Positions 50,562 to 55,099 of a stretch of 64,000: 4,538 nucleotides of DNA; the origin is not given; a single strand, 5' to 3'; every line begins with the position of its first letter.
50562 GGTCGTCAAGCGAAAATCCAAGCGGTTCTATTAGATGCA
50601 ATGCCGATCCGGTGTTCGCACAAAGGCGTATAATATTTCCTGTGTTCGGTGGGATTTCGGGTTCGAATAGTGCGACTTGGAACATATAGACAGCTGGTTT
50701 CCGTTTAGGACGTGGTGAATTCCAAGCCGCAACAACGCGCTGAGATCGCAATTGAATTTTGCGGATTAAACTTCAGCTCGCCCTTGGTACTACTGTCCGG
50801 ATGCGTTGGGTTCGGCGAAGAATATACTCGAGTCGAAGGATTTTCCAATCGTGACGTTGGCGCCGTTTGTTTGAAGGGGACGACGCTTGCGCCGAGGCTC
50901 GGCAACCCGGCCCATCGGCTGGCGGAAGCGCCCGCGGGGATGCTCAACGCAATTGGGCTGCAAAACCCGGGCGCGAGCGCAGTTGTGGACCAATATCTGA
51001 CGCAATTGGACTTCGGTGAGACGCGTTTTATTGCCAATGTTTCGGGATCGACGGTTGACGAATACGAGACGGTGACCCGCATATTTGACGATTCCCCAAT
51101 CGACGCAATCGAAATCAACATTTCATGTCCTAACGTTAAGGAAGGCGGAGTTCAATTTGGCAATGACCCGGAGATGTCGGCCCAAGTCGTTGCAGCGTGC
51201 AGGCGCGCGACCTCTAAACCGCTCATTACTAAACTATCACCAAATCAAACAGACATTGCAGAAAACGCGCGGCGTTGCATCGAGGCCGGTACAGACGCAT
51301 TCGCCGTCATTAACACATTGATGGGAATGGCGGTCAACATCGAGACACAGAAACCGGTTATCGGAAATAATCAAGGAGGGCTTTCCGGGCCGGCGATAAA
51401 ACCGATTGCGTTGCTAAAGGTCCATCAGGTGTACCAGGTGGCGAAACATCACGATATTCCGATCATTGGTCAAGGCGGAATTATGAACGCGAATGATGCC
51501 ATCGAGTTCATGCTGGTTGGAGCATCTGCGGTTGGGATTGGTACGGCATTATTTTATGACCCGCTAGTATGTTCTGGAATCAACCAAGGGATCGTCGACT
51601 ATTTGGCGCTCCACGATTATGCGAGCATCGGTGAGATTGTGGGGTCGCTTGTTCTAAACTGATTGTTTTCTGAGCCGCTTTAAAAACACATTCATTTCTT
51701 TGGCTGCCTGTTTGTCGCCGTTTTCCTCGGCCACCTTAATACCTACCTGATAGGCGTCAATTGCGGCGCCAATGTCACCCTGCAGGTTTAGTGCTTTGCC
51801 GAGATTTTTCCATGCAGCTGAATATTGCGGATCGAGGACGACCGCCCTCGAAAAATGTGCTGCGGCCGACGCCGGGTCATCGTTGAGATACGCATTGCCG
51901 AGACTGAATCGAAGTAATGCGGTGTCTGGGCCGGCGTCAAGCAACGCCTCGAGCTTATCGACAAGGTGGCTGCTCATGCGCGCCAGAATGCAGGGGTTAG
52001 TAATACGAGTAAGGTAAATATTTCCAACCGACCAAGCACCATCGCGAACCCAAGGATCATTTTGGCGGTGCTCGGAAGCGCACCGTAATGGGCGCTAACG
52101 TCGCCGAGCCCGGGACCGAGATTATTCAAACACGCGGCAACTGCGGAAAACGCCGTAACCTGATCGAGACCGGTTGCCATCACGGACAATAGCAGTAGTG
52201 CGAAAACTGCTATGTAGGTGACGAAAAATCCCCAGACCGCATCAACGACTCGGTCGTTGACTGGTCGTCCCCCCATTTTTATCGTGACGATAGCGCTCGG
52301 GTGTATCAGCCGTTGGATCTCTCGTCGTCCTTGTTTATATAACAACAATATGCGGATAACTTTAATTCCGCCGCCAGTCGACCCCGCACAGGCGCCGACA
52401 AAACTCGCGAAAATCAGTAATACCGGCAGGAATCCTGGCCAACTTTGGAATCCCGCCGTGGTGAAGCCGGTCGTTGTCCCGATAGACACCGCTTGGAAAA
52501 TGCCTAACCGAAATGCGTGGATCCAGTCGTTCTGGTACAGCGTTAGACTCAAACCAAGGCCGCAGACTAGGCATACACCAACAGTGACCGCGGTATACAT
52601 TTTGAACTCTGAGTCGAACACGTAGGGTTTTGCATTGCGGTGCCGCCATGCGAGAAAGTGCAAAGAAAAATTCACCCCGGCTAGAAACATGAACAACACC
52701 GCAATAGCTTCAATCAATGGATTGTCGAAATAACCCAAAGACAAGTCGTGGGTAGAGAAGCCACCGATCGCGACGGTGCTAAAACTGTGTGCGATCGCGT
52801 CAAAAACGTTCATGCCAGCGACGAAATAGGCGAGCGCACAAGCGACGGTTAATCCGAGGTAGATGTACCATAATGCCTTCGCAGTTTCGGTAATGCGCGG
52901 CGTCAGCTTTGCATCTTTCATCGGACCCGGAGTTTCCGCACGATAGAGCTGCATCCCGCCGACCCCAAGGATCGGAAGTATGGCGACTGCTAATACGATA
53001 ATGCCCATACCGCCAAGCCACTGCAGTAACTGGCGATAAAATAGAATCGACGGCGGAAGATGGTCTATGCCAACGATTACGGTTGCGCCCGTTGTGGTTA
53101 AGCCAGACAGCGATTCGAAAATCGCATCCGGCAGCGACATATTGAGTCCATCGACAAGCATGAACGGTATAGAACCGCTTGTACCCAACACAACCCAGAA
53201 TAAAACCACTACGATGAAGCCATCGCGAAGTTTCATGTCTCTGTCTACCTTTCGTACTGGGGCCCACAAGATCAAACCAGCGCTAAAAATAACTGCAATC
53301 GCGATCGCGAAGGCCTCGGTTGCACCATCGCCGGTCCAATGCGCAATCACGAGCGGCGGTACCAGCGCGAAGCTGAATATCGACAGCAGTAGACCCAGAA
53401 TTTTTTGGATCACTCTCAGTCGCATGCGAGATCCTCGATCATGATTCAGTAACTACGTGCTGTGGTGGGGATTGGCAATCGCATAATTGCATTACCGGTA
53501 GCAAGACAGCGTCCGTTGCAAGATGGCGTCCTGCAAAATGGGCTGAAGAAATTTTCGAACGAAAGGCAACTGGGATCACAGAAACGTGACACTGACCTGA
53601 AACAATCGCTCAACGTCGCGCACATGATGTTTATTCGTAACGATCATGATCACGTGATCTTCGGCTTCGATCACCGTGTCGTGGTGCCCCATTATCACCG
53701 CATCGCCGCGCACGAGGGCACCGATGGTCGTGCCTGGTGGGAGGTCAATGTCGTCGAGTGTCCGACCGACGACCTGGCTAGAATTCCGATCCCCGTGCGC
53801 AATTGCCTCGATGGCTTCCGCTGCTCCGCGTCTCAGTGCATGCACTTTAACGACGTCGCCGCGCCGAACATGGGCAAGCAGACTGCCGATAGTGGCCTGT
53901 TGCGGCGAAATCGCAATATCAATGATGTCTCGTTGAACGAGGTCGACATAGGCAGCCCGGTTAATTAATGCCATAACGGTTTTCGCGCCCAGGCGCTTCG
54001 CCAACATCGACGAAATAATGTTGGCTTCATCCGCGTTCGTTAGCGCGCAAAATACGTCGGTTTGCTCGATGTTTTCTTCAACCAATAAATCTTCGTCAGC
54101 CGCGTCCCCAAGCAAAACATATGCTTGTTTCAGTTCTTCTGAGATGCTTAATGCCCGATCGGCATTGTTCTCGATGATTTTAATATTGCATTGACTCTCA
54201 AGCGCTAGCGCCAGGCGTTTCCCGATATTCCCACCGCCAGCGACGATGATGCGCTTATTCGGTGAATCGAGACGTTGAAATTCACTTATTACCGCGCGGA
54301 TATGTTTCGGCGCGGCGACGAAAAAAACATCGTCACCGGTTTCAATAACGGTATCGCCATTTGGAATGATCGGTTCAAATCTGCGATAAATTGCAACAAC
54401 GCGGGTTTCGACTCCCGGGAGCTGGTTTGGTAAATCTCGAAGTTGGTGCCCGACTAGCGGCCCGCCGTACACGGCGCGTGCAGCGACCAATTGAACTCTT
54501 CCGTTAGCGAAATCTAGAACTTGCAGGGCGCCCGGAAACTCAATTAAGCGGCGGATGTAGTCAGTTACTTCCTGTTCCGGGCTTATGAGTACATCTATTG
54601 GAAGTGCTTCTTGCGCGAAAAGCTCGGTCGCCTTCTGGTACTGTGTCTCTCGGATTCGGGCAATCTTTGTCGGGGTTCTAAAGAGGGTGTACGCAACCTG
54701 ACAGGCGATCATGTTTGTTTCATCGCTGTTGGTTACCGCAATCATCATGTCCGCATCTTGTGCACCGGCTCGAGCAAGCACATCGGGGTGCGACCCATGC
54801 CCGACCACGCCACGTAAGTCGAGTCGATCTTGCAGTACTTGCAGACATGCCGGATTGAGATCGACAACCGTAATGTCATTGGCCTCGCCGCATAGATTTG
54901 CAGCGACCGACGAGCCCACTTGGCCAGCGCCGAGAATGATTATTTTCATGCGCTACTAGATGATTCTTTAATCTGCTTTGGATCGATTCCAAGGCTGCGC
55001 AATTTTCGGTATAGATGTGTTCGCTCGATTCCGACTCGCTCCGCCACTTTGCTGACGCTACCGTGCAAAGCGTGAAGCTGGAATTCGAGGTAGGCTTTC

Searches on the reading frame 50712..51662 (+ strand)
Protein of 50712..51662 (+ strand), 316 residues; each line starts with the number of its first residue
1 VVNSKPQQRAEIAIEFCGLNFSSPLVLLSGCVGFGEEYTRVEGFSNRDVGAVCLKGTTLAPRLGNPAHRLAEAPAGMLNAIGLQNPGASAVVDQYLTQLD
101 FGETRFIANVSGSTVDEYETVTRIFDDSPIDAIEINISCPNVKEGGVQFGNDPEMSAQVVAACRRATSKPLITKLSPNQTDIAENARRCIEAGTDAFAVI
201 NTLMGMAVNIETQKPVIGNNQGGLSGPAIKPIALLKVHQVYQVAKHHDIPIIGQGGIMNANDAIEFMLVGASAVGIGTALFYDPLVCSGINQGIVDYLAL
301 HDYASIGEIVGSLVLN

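Call 27: search_protein_families(library=pfam, proteins=[window:50712-51662:+], max_evalue=0.000001)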
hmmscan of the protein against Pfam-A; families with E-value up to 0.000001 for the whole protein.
window:50712-51662:+ (316 aa): 3 families
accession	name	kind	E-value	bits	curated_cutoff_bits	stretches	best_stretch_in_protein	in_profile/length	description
PF01180.27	DHO_dh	-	9.5e-75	251.9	27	1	13-297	3-290/291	Dihydroorotate dehydrogenase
PF01207.24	Dus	-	1.3e-08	34.8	20.4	0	236-288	172-225/311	Dihydrouridine synthase (Dus)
PF03060.21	NMO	-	2.3e-07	31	28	0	217-281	163-226/331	Nitronate monooxygenase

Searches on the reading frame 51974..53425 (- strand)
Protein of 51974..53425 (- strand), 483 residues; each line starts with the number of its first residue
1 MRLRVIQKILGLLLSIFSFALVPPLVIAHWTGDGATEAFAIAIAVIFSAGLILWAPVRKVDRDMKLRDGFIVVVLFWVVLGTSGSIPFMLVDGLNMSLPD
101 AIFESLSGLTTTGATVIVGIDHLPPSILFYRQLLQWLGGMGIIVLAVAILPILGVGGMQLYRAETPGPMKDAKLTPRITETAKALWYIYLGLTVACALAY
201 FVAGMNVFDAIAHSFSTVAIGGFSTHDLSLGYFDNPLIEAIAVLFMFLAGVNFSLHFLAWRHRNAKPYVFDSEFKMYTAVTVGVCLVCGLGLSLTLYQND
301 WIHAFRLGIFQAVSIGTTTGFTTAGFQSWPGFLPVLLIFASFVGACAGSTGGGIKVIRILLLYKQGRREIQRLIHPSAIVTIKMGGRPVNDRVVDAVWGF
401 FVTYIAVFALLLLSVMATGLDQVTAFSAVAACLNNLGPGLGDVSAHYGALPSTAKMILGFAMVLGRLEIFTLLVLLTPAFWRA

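Call 27: search_protein_families(library=pfam, proteins=[window:51974-53425:-], max_evalue=0.000001)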
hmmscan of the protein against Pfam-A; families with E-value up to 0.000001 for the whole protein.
window:51974-53425:- (483 aa): 1 family
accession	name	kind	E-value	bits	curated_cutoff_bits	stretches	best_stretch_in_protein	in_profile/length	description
PF02386.22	TrkH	-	4.8e-95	319.3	27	1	37-476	3-490/502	Cation transport protein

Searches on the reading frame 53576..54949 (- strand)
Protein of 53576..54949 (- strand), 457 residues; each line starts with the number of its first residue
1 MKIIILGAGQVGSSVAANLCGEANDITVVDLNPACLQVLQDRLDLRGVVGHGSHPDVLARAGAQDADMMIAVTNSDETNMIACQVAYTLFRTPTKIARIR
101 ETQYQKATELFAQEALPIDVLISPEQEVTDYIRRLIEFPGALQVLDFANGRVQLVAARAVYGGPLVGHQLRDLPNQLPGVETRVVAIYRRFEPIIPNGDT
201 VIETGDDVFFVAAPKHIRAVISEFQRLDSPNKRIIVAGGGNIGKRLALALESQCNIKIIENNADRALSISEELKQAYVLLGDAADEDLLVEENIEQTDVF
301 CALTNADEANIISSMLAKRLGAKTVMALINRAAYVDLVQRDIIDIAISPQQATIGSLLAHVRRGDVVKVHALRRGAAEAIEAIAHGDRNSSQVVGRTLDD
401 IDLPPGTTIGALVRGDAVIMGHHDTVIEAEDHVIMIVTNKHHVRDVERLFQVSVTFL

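Call 27: search_protein_families(library=pfam, proteins=[window:53576-54949:-], max_evalue=0.000001)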
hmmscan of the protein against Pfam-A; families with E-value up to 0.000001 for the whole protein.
window:53576-54949:- (457 aa): 3 families
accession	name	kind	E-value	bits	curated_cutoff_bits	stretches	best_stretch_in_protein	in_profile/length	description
PF02254.24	TrkA_N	-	2.6e-48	163.6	23.8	2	3-109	1-106/116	TrkA-N domain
PF02080.26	TrkA_C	-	6.9e-24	84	27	2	156-224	3-70/71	TrkA-C domain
PF13241.12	NAD_binding_7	-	2.3e-09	38.2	22.1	0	228-310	4-75/104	Putative NAD(P)-binding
